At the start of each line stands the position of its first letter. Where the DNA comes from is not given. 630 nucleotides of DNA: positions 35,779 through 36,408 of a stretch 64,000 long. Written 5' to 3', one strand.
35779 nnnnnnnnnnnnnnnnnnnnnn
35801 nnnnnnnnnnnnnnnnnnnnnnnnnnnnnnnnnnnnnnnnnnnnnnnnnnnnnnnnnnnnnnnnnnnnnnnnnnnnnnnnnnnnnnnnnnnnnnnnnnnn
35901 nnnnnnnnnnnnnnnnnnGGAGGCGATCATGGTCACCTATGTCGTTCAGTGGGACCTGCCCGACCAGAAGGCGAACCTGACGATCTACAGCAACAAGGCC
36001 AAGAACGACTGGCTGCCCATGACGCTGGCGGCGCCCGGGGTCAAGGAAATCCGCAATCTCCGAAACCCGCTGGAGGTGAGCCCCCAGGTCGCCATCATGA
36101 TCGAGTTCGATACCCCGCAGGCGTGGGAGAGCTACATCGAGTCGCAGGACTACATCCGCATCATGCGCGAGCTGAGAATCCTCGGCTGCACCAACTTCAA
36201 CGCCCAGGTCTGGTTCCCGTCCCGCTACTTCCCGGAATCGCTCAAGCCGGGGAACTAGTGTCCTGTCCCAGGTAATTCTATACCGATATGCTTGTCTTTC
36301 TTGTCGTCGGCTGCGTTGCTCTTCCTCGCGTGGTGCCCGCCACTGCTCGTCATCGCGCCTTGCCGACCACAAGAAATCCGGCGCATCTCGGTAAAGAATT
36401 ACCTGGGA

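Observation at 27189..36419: New 165-bp MITE family, three copies, with 24-32-bp perfect terminal inverted repeats beginning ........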

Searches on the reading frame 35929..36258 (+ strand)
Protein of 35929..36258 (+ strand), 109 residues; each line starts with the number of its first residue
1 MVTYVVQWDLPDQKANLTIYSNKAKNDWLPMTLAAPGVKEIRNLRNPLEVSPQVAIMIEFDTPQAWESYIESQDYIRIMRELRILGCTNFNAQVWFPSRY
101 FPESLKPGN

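Call 8: search_protein_families(library=pfam, proteins=[window:35929-36258:+])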
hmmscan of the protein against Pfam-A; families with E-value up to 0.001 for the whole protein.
window:35929-36258:+ (109 aa): 0 families

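Call 34: find_homologous_proteins(query=window:35929-36255:+)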
Query window:35929-36255:+ (109 aa): 113 proteins with E <= 0.001 among 113 candidates.
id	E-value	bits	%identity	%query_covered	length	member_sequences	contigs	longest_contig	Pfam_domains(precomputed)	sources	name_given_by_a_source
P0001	9.5e-67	240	98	100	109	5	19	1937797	-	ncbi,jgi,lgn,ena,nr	ncbi:MAG: hypothetical protein OXU75_19135 [Deltaproteobacteria bacterium]|jgi:hypothetical protein|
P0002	3.7e-60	219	90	100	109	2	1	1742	-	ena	-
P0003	2.0e-59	216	88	100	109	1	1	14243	-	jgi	-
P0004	3.3e-59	216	90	97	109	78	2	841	-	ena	-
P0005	9.1e-59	214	90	97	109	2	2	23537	-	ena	-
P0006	9.2e-59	214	89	98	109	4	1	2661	-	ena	-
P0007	3.2e-58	213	88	97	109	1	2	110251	-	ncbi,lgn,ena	-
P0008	3.6e-58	212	90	97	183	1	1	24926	-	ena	-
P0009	2.0e-57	210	87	97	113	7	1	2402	-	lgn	-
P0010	2.2e-55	203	81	99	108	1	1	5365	-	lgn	-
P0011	2.9e-54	200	81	98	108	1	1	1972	-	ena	-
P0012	1.5e-53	198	79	98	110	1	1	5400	-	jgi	jgi:hypothetical protein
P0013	4.5e-53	196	77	99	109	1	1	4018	-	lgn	-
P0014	6.2e-53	196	83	97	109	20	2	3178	-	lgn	-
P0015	2.2e-52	194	79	98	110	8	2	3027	-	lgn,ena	-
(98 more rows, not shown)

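Call 35: find_encoding_contigs(protein=P0001, flank=10000, max_places=10)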
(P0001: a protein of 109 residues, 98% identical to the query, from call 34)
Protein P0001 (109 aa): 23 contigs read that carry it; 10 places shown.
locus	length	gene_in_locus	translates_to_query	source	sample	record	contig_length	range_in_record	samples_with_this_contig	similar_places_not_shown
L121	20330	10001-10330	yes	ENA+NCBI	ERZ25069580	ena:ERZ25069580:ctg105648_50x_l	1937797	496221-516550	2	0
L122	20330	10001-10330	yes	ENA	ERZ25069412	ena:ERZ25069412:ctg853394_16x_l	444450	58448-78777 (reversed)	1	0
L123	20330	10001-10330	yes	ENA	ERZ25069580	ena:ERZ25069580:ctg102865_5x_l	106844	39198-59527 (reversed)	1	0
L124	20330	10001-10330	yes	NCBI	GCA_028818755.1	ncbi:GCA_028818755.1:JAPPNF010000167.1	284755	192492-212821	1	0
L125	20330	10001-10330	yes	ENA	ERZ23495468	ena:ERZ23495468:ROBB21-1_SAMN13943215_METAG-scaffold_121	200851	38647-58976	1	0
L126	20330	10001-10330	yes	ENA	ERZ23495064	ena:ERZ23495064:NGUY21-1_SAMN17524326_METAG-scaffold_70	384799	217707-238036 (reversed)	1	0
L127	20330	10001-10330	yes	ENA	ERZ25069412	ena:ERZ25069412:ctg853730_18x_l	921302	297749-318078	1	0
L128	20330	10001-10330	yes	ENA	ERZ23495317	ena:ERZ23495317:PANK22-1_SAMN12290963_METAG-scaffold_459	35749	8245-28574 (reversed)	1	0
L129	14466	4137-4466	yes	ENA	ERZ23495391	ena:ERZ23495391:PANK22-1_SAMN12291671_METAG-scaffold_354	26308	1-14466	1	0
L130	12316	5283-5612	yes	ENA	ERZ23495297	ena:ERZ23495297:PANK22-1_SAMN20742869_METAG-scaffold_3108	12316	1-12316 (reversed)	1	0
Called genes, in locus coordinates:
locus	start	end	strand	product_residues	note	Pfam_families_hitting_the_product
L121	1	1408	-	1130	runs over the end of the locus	PF00580:UvrD-helicase, PF13245:AAA_19, PF13361:UvrD_C, PF13538:UvrD_C_2 (faint), PF12705:PDDEXK_1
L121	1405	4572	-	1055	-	PF21445:ADDB_N (weak), PF12705:PDDEXK_1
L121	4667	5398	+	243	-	PF23023:Anti-Pycsar_Apyc1, PF00753:Lactamase_B, PF12706:Lactamase_B_2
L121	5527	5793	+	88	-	PF00111:Fer2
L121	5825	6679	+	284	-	PF13714:PEP_mutase, PF00463:ICL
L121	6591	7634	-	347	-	PF03734:YkuD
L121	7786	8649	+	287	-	PF02900:LigB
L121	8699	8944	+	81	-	-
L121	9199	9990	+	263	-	PF00106:adh_short, PF08659:KR, PF23441:SDR, PF13561:adh_short_C2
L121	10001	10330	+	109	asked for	-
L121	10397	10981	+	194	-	PF00293:NUDIX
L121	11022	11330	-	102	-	-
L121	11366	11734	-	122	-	PF00903:Glyoxalase, PF13468:Glyoxalase_3 (faint), PF13669:Glyoxalase_4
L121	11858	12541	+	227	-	PF03588:Leu_Phe_trans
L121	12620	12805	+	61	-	-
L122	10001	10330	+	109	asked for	-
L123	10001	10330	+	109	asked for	-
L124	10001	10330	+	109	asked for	-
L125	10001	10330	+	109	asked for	-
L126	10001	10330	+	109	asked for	-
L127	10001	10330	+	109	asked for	-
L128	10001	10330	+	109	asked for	-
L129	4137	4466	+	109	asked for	-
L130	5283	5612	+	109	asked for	-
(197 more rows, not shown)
